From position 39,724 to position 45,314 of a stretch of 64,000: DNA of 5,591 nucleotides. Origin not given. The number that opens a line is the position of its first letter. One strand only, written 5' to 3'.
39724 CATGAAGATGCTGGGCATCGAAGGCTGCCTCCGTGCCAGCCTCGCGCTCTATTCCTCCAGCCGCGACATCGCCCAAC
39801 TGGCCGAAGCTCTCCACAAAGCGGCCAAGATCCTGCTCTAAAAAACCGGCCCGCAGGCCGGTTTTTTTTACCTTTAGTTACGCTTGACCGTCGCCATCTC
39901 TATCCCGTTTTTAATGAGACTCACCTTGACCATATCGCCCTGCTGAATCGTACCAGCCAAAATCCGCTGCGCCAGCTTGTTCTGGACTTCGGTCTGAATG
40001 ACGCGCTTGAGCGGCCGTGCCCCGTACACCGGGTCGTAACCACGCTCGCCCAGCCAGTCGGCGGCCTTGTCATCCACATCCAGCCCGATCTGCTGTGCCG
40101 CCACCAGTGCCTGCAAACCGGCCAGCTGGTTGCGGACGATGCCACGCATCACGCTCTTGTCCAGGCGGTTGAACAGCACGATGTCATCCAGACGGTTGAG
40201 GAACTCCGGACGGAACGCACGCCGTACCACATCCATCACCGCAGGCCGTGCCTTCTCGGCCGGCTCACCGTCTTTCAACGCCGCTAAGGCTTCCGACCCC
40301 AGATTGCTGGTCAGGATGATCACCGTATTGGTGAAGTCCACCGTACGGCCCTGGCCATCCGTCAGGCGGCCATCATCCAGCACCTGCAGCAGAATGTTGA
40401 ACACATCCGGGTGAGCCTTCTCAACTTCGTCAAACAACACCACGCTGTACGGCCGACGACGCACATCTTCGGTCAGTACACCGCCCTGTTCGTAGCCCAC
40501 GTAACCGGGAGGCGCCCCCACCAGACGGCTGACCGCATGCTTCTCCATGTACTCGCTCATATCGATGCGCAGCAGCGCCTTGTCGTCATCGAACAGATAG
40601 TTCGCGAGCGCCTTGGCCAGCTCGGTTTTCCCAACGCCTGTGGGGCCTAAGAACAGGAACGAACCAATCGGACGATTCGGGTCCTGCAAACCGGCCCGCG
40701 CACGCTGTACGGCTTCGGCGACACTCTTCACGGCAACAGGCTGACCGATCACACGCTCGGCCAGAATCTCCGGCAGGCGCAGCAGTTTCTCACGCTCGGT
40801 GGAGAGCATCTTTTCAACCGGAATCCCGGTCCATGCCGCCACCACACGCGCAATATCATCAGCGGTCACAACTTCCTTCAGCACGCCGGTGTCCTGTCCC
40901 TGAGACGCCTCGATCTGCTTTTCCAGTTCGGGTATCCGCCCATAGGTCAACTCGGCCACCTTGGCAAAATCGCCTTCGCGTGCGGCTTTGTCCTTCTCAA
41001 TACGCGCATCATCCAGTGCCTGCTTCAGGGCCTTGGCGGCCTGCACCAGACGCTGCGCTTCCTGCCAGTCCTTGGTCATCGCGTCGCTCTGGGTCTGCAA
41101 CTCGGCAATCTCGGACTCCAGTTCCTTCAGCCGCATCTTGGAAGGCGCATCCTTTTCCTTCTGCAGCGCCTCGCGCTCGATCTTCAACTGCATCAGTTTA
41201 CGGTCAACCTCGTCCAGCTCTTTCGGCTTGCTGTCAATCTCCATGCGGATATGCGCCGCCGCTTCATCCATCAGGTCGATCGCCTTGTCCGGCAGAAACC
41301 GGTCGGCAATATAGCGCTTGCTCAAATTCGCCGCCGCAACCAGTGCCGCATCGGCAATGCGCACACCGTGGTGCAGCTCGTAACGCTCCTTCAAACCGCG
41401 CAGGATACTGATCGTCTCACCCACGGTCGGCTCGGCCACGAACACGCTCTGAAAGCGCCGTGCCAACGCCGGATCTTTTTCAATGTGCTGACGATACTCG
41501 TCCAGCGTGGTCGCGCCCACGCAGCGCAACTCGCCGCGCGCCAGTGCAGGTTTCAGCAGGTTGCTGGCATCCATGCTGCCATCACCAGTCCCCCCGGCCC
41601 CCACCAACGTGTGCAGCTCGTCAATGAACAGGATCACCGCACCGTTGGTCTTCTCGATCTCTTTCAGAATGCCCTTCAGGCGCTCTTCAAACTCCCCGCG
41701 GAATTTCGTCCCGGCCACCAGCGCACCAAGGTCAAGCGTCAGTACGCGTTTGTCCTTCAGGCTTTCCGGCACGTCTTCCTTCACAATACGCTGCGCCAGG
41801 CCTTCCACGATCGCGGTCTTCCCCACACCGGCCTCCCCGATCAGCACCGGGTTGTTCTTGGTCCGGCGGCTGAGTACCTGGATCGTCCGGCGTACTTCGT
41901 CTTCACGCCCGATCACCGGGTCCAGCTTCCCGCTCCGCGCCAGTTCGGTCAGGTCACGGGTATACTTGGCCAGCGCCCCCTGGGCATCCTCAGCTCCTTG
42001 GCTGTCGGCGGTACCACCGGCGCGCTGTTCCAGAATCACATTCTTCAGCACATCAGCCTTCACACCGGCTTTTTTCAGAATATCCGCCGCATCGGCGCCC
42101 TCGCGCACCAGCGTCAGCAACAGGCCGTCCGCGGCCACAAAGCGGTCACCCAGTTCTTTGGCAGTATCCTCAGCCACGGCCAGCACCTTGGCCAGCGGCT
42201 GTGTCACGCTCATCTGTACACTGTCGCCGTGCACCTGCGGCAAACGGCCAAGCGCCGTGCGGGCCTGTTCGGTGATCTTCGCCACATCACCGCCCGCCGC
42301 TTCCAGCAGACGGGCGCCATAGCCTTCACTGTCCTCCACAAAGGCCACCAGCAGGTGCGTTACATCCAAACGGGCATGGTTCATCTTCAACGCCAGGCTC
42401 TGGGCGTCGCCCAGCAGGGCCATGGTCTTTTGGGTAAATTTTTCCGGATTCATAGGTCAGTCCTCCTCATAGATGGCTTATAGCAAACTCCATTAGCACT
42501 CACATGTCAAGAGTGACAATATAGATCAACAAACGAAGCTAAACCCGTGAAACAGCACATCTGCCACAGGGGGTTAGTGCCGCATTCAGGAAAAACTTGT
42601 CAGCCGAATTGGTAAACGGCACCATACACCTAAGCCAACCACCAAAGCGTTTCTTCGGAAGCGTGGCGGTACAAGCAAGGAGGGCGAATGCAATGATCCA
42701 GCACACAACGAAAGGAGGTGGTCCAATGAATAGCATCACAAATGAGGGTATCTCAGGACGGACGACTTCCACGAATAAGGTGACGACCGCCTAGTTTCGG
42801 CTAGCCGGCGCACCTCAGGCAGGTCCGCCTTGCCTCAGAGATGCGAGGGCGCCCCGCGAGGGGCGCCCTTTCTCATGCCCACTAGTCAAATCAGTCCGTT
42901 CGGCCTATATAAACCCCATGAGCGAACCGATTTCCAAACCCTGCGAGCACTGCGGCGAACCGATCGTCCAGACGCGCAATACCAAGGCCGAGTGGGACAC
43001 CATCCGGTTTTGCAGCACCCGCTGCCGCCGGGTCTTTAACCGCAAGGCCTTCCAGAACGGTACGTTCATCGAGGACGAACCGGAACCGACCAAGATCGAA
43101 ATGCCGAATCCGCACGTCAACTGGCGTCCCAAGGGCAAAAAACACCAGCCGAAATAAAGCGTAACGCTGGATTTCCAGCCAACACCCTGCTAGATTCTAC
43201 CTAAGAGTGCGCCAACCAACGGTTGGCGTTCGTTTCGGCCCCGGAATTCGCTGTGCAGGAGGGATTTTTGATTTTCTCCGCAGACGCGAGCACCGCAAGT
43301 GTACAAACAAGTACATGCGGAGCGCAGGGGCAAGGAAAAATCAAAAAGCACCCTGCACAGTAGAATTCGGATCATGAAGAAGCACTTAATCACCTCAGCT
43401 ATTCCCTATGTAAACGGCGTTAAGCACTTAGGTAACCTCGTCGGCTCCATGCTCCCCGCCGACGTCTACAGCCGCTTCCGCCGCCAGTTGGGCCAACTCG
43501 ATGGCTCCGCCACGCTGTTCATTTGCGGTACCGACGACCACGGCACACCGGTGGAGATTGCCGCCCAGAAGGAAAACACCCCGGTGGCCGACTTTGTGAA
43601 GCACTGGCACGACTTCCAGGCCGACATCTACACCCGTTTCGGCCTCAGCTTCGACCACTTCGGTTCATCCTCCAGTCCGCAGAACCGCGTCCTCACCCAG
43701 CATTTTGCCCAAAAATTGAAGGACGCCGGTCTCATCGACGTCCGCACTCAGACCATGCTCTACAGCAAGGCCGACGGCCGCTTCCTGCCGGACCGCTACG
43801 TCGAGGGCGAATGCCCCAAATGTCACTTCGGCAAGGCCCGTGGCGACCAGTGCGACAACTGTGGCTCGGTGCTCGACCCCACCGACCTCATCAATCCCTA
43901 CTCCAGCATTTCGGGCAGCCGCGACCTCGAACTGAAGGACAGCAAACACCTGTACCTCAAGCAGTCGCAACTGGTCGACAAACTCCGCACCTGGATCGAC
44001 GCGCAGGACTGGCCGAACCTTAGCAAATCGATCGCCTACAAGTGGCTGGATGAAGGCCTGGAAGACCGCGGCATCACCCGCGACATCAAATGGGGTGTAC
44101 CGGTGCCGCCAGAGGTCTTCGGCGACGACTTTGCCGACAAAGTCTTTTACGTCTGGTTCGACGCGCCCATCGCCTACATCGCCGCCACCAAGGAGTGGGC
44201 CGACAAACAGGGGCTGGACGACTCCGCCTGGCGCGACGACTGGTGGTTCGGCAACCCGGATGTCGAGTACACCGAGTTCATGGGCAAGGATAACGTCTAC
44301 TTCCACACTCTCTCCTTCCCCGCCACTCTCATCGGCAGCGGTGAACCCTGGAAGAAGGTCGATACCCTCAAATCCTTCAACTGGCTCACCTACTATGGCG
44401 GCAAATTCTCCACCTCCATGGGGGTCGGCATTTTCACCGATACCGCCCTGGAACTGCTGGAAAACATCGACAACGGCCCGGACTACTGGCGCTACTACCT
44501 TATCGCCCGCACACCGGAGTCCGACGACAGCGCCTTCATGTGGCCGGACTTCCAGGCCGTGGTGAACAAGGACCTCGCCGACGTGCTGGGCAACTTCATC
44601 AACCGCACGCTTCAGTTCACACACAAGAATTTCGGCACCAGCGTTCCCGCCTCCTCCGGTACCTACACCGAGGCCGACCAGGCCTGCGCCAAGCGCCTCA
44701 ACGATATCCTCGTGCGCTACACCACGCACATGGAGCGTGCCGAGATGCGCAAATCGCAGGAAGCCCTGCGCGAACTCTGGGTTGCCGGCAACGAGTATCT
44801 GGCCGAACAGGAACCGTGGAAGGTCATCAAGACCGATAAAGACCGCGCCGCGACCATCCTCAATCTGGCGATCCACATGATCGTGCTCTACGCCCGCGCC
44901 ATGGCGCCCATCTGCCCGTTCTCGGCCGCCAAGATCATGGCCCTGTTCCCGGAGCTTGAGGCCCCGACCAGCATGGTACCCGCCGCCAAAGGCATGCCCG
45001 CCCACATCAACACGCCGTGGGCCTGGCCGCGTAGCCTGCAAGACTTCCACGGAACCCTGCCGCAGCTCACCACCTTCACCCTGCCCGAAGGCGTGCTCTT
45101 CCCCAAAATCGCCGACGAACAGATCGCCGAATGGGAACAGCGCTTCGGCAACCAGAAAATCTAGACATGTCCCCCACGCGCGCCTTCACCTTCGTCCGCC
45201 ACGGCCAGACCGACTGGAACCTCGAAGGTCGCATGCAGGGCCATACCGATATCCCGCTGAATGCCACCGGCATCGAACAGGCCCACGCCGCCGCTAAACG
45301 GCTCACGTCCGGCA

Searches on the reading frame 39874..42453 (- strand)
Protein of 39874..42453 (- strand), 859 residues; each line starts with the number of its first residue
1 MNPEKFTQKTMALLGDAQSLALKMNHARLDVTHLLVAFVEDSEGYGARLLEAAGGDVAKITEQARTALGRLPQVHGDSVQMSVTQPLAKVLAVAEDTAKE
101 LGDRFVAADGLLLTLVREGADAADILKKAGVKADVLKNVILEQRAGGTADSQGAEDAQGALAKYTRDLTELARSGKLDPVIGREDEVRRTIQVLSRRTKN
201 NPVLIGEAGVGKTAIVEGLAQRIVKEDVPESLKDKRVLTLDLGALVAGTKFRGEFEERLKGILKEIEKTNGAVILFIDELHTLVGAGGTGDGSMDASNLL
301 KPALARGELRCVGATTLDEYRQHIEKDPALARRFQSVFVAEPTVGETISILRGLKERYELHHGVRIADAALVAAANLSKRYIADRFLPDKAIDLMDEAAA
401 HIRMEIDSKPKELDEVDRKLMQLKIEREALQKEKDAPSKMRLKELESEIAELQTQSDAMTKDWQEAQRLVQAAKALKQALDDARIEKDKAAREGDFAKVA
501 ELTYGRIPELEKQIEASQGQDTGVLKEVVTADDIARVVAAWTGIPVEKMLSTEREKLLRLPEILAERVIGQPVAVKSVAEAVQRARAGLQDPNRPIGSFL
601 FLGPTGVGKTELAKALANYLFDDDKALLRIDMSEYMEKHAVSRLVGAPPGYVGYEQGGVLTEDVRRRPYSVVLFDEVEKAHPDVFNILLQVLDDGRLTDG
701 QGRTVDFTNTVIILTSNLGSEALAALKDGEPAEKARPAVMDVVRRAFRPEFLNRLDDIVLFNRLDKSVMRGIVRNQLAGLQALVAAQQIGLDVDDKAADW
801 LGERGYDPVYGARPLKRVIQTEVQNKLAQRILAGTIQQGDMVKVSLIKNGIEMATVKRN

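Call 15: search_protein_families(library=pfam, proteins=[window:39874-42453:-])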
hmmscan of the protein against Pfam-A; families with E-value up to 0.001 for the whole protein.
window:39874-42453:- (859 aa): 24 families
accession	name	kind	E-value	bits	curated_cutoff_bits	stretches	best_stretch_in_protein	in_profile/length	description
PF07724.20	AAA_2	-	8.4e-72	241.1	27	1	594-758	1-166/166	AAA domain (Cdc48 subfamily)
PF17871.7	AAA_lid_9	-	4.7e-35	120.1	22.8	1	344-445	2-103/104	AAA lid domain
PF10431.15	ClpB_D2-small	-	1.8e-26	92.4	21.9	1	764-844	1-81/81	C-terminal, D2-small domain, of ClpB protein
PF00004.35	AAA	-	1.4e-23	84.2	21.2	2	203-337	2-126/131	ATPase family associated with various cellular activities (AAA)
PF07728.20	AAA_5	-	2e-17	63.9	22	1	599-726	2-135/139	AAA domain (dynein-related subfamily)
PF02861.25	Clp_N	-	1.5e-16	60.8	20.7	2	17-68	1-52/53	Clp amino terminal domain, pathogenicity island component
PF13191.12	AAA_16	-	3.6e-10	41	32.6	1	180-227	2-52/167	AAA ATPase domain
PF13401.12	AAA_22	-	2.2e-09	38.1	27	0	197-283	3-96/130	AAA domain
PF00158.32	Sigma54_activat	-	3.8e-08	33.6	20.2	1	597-713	23-139/168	Sigma-54 interaction domain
PF20720.3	nSTAND3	-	2.3e-07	31.1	27.2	0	600-639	21-60/155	Novel STAND NTPase 3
PF05621.17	TniB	-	1.1e-06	28.6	22.4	0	203-339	39-184/189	Bacterial TniB protein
PF13173.12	AAA_14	-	1.7e-06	28.5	27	0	600-695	6-88/129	AAA domain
PF12775.13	AAA_7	-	2.7e-06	27.5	25.8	0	598-644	35-81/181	P-loop containing dynein motor region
PF01637.24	ATPase_2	-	1.7e-05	25.2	33.2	0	183-287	4-126/225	ATPase domain predominantly from Archaea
PF01695.23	IstB_IS21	-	5.6e-05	23.2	24.1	0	600-617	96-113/238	IstB-like ATP binding protein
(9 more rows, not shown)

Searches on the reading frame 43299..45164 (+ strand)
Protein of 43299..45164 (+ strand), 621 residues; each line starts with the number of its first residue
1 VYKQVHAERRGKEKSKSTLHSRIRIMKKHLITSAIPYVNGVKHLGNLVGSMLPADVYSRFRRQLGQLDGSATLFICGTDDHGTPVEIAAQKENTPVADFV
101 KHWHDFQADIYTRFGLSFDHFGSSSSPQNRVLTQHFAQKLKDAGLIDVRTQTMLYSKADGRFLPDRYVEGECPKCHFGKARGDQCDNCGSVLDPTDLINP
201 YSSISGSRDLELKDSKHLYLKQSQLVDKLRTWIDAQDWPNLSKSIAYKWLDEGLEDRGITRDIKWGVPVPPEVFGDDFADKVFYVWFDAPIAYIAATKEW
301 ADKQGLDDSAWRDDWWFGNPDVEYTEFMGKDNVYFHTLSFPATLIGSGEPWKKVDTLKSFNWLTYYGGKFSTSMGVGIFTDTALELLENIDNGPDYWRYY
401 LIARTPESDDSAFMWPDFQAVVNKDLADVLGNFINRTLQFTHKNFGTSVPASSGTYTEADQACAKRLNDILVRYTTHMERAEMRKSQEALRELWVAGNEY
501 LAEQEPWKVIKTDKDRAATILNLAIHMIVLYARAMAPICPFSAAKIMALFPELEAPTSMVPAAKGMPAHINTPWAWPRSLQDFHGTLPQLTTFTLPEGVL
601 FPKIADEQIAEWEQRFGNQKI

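Call 15: search_protein_families(library=pfam, proteins=[window:43299-45164:+])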
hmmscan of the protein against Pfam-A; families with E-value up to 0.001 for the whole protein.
window:43299-45164:+ (621 aa): 4 families
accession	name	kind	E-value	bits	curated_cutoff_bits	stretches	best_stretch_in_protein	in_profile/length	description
PF09334.17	tRNA-synt_1g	-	1.3e-137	459.2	20.1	1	29-438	1-391/391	tRNA synthetases class I (M)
PF19303.5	Anticodon_3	-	2.5e-36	125.3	23.5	1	452-619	3-150/152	Anticodon binding domain of methionyl tRNA ligase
PF00133.28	tRNA-synt_1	-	1.7e-08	34.1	22.7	1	26-276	22-248/414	tRNA synthetases class I (I, L, M and V)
PF08264.19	Anticodon_1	-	0.00038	20.8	25.1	1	461-548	2-88/148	Anticodon-binding domain of tRNA ligase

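Call 18: find_encoding_contigs(protein=window:43374-45164:+, flank=2000, max_places=6)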
Protein window:43374-45164:+ (596 aa): 4 contigs read that carry it; 3 places shown.
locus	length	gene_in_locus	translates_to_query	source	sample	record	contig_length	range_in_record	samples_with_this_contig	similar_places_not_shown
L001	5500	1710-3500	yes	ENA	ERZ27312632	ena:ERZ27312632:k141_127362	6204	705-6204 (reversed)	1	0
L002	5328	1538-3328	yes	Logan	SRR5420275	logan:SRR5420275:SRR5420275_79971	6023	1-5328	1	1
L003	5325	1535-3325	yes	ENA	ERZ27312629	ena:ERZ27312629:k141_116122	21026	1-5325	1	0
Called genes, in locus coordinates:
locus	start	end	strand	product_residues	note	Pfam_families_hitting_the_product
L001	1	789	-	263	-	?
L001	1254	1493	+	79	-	PF10013:DUF2256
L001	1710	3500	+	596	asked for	PF00133:tRNA-synt_1 (weak), PF09334:tRNA-synt_1g, PF19303:Anticodon_3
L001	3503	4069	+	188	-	PF00300:His_Phos_1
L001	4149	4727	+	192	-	PF00300:His_Phos_1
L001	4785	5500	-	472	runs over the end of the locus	?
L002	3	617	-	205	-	?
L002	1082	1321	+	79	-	PF10013:DUF2256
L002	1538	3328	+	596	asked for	PF00133:tRNA-synt_1 (weak), PF09334:tRNA-synt_1g, PF19303:Anticodon_3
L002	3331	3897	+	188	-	PF00300:His_Phos_1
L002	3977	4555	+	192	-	PF00300:His_Phos_1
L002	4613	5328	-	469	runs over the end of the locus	?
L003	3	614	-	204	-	?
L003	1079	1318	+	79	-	PF10013:DUF2256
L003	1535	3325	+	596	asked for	PF00133:tRNA-synt_1 (weak), PF09334:tRNA-synt_1g, PF19303:Anticodon_3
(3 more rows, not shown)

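Call 86: find_homologous_proteins(query=window:43374-45164:+, max_evalue=1e-150)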
Query window:43374-45164:+ (596 aa): 7978 proteins with E <= 1e-150 among 8000 candidates; the best 120 are listed.
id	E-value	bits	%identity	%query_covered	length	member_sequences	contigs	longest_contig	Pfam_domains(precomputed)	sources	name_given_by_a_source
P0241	0.0e+0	1418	100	100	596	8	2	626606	PF09334.18,PF00133.29,PF19303.6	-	-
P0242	0.0e+0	1231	86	100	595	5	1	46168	PF09334.18,PF00133.29,PF19303.6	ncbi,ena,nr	ncbi:MAG: methionine--tRNA ligase [Pseudomonas fluorescens]|nr:MAG: methionine--tRNA ligase [Pseudom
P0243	0.0e+0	1225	85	100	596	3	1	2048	PF09334.18,PF08264.20,PF00133.29,PF19303.6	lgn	-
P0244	0.0e+0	1219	86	100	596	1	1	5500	PF09334.18,PF00133.29,PF19303.6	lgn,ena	-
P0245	0.0e+0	1216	85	100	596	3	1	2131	PF09334.18,PF00133.29,PF19303.6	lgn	-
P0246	0.0e+0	1179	82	100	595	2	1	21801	PF09334.18,PF00133.29,PF19303.6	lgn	-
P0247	0.0e+0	1171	82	100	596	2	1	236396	PF09334.18,PF08264.20,PF00133.29,PF19303.6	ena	-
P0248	0.0e+0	1118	82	96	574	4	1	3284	PF09334.18,PF19303.6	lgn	-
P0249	0.0e+0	1085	78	100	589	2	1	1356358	PF09334.18,PF08264.20,PF00133.29,PF19303.6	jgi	jgi:methionyl-tRNA synthetase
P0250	0.0e+0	1049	76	100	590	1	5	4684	PF09334.18,PF08264.20,PF00133.29,PF19303.6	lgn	-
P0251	0.0e+0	1034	75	100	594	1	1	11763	PF09334.18,PF08264.20,PF00133.29,PF19303.6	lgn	-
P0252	2.4e-294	996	74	99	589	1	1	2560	PF09334.18,PF08264.20,PF00133.29,PF19303.6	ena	-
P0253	8.6e-280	948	70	100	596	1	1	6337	PF09334.18,PF00133.29,PF19303.6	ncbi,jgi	jgi:methionyl-tRNA synthetase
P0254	3.7e-279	946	72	100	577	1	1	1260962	PF09334.18,PF08264.20,PF00133.29,PF19303.6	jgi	jgi:methionyl-tRNA synthetase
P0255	1.3e-273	927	70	100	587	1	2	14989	PF09334.18,PF08264.20,PF00133.29,PF19303.6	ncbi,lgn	-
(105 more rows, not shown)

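Call 87: find_encoding_contigs(protein=P0242, flank=10000, max_places=2)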
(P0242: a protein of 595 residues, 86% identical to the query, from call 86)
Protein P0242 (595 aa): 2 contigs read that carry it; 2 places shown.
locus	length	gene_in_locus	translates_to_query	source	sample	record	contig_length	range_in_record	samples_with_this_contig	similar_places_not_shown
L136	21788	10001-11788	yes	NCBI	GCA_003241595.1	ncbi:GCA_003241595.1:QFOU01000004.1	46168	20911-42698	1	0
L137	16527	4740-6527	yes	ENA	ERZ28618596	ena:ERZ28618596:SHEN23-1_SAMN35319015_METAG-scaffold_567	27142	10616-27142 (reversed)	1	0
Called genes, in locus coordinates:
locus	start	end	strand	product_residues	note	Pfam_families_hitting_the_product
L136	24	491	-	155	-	PF00177:Ribosomal_S7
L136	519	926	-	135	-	PF00164:Ribosom_S12_S23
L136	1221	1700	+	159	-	-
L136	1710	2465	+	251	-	PF00345:PapD_N (weak)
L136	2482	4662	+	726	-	PF00577:Usher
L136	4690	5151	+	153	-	-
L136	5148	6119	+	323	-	-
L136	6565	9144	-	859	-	PF02861:Clp_N, PF23569:NBD_SMAX1, PF00004:AAA, PF17871:AAA_lid_9, PF00004:AAA, PF07724:AAA_2, PF07728:AAA_5, PF10431:ClpB_D2-small, +8 more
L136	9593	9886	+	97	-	PF10013:DUF2256 (weak)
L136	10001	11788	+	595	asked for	PF00133:tRNA-synt_1, PF09334:tRNA-synt_1g, PF19303:Anticodon_3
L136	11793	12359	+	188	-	PF00300:His_Phos_1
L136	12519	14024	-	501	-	PF05140:ResB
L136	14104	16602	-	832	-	PF02518:HATPase_c, PF00204:DNA_gyraseB, PF01751:Toprim, PF18053:GyrB_insert (weak), PF00986:DNA_gyraseB_C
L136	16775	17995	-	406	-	PF01435:Peptidase_M48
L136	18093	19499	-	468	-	-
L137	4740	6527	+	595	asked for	PF00133:tRNA-synt_1, PF09334:tRNA-synt_1g, PF19303:Anticodon_3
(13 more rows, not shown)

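Call 88: find_encoding_contigs(protein=P0246, flank=10000, max_places=1)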
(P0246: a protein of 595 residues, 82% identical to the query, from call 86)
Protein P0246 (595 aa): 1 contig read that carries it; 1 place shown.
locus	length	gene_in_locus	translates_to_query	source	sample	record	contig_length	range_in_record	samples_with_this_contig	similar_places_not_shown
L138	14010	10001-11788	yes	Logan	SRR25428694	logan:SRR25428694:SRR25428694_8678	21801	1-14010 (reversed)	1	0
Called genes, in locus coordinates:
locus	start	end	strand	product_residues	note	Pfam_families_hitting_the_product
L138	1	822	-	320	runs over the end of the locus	-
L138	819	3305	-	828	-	PF00577:Usher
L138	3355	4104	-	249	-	PF00345:PapD_N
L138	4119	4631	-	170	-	-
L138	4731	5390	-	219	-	PF00702:Hydrolase, PF12689:Acid_PPase (faint), PF13419:HAD_2, PF13242:Hydrolase_like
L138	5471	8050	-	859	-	PF02861:Clp_N, PF23569:NBD_SMAX1, PF00004:AAA, PF17871:AAA_lid_9, PF00004:AAA, PF07724:AAA_2, PF07728:AAA_5, PF10431:ClpB_D2-small, +9 more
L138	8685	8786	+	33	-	-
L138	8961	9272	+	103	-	-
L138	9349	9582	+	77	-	PF10013:DUF2256 (weak)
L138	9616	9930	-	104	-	-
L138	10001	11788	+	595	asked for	PF00133:tRNA-synt_1, PF09334:tRNA-synt_1g, PF19303:Anticodon_3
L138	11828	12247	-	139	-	-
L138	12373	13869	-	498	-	PF05140:ResB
